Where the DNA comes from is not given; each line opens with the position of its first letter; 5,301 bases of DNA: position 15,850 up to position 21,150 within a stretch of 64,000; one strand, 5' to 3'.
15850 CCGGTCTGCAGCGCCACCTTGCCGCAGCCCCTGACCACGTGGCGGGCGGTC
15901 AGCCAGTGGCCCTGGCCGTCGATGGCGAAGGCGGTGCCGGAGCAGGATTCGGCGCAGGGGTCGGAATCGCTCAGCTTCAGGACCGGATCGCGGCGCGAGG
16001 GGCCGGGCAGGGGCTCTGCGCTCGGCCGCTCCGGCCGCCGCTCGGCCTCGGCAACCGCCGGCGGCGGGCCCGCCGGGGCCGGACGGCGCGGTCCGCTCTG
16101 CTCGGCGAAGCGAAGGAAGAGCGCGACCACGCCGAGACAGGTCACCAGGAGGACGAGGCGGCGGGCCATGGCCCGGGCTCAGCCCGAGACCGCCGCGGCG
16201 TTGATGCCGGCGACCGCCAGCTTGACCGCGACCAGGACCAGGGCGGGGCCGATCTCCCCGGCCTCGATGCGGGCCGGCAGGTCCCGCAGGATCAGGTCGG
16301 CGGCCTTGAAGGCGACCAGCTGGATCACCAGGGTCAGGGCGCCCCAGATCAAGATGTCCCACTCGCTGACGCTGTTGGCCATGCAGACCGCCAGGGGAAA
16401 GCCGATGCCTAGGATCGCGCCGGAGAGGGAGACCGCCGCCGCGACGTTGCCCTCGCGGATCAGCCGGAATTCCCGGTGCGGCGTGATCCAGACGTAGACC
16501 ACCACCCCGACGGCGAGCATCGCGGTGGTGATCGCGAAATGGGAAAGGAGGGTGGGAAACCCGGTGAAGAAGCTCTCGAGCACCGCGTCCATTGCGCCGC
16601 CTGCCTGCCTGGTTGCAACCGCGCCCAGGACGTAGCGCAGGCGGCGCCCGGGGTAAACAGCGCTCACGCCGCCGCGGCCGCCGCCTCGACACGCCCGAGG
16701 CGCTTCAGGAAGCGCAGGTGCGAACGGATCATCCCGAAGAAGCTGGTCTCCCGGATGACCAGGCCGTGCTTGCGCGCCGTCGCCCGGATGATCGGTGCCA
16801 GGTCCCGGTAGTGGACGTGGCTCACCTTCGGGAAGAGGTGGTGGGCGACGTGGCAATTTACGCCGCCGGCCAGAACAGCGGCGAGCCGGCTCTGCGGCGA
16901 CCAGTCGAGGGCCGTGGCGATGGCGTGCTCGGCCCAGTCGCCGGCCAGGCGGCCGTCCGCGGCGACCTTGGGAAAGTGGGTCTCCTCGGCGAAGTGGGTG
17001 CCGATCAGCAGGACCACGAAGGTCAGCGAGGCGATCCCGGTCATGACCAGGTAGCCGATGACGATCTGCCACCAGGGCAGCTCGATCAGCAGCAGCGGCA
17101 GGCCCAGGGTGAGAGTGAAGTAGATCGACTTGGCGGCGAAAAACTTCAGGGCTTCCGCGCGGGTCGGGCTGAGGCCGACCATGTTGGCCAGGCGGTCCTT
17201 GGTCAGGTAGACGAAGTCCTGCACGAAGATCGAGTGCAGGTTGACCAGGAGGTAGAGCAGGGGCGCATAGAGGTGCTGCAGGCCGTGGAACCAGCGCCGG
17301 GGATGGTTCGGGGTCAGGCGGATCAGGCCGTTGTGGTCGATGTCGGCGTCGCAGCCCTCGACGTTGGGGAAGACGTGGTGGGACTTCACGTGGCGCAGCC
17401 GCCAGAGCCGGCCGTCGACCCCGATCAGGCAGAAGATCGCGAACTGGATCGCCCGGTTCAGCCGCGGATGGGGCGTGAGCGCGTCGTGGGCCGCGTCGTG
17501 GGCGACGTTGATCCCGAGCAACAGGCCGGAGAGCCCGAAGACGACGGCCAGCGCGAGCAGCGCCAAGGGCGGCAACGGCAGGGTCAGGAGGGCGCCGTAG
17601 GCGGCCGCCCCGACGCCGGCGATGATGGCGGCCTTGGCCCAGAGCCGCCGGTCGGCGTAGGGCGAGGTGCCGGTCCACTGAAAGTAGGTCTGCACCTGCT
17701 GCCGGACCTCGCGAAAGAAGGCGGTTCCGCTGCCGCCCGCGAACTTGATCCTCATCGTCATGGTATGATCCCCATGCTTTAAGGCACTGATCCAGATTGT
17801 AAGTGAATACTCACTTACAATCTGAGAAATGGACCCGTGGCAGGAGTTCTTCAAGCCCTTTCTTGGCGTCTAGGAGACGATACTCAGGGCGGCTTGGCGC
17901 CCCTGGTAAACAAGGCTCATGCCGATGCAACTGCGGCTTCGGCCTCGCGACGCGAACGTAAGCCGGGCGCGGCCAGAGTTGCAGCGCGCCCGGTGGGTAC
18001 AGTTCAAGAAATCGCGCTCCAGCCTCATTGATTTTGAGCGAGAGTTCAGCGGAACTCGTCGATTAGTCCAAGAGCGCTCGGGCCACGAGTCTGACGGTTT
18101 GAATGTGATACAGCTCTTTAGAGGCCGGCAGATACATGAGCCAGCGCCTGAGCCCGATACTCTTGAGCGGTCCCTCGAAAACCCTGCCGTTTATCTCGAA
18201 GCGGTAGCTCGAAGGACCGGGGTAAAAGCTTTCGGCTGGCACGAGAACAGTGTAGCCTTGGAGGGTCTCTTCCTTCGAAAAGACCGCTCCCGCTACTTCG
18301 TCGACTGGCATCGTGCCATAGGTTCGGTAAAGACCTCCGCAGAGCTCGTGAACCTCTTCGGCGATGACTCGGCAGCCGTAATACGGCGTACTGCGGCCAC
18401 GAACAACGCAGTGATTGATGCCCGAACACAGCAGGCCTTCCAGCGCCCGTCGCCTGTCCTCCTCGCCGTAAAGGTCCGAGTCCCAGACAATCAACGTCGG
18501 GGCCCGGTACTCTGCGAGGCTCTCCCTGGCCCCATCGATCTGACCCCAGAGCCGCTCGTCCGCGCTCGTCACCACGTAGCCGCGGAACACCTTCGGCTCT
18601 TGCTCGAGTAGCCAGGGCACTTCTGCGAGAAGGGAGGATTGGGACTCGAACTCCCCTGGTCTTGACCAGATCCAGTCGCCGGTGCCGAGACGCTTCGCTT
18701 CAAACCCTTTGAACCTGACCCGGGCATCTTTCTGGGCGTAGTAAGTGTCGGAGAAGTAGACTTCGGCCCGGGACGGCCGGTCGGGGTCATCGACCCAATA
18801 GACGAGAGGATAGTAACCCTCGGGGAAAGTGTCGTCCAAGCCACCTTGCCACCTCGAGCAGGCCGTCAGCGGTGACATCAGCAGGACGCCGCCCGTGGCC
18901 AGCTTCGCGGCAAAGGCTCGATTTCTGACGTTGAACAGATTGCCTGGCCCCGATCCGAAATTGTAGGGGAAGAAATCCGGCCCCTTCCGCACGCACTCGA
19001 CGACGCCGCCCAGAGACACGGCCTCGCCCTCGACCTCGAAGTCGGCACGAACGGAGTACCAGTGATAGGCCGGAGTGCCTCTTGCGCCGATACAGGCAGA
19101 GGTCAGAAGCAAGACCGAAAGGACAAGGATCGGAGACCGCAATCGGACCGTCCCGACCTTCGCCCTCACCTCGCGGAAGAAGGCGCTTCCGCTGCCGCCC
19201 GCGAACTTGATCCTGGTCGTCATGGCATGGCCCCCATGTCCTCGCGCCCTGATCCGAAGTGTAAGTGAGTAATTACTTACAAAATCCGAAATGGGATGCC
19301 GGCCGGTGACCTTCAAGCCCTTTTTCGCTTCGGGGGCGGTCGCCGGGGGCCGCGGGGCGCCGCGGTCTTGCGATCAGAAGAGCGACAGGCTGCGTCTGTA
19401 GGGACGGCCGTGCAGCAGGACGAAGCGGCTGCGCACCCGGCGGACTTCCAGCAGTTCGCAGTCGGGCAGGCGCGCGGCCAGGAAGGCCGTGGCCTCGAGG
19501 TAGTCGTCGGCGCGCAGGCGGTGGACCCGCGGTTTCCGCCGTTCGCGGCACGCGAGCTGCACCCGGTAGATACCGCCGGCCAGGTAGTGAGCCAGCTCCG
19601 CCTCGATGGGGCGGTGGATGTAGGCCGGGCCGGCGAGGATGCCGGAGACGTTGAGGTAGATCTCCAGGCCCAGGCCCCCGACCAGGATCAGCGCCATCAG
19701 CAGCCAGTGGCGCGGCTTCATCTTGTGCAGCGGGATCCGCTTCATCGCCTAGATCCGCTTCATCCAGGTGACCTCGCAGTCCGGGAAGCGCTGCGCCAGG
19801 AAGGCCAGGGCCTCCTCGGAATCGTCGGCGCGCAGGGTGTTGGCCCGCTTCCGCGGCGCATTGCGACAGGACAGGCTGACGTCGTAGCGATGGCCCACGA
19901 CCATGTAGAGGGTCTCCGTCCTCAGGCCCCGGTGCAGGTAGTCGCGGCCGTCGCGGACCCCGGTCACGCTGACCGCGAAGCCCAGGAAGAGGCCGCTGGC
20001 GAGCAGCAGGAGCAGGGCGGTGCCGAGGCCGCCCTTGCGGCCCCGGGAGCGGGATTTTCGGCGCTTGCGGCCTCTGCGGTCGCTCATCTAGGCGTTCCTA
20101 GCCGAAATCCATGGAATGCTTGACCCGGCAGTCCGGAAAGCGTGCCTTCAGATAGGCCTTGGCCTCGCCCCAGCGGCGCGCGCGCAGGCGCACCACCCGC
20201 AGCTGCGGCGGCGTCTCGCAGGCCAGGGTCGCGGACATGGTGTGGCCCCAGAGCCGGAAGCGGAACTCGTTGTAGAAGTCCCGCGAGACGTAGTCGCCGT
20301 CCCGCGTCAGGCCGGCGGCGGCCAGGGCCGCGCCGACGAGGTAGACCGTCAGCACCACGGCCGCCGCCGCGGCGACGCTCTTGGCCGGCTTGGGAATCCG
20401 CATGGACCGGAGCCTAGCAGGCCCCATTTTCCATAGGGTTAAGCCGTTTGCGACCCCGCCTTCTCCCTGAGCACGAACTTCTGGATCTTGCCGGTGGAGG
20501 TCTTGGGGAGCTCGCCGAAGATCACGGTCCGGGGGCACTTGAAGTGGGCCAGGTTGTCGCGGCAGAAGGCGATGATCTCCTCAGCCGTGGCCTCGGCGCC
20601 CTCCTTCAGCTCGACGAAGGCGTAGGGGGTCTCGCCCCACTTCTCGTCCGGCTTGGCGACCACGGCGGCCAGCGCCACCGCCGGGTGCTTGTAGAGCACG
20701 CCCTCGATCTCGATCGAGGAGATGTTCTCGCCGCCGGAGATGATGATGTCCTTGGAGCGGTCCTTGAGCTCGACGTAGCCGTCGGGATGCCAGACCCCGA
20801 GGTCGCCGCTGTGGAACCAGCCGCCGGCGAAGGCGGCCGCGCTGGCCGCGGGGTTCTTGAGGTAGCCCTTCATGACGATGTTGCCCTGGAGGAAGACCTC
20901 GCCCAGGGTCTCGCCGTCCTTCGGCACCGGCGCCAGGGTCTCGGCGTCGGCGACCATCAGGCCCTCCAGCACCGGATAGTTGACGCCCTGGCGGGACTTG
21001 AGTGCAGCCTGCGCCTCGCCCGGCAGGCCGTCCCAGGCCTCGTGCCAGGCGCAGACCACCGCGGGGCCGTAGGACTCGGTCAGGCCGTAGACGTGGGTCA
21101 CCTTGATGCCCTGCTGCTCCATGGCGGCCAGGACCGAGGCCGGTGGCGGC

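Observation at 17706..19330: The promoter, operator and first 25 codons of the desaturase gene are duplicated and fused to an unrelated lipoprotein gene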

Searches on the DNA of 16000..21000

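Call 38: search_rna_families(source=window, start=16000, end=21000, threshold=evalue, max_evalue=1)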
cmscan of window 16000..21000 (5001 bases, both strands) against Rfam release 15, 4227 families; matches with E-value up to 1: 1.
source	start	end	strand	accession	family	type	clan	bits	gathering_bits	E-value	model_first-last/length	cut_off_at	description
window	19635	19704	-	RF01059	mir-598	Gene; miRNA;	-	22.1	69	0.41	1-80/80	no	mir-598 microRNA precursor family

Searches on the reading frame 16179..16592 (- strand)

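Call 11: search_protein_families(library=pfam, proteins=[window:16179-16592:-], max_evalue=0.01)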
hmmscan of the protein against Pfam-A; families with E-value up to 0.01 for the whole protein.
window:16179-16592:- (137 aa): 1 family
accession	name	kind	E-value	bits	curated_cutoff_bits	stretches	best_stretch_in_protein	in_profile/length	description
PF03994.20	DUF350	-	6.7e-36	123.7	26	1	8-135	2-133/133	Domain of Unknown Function (DUF350)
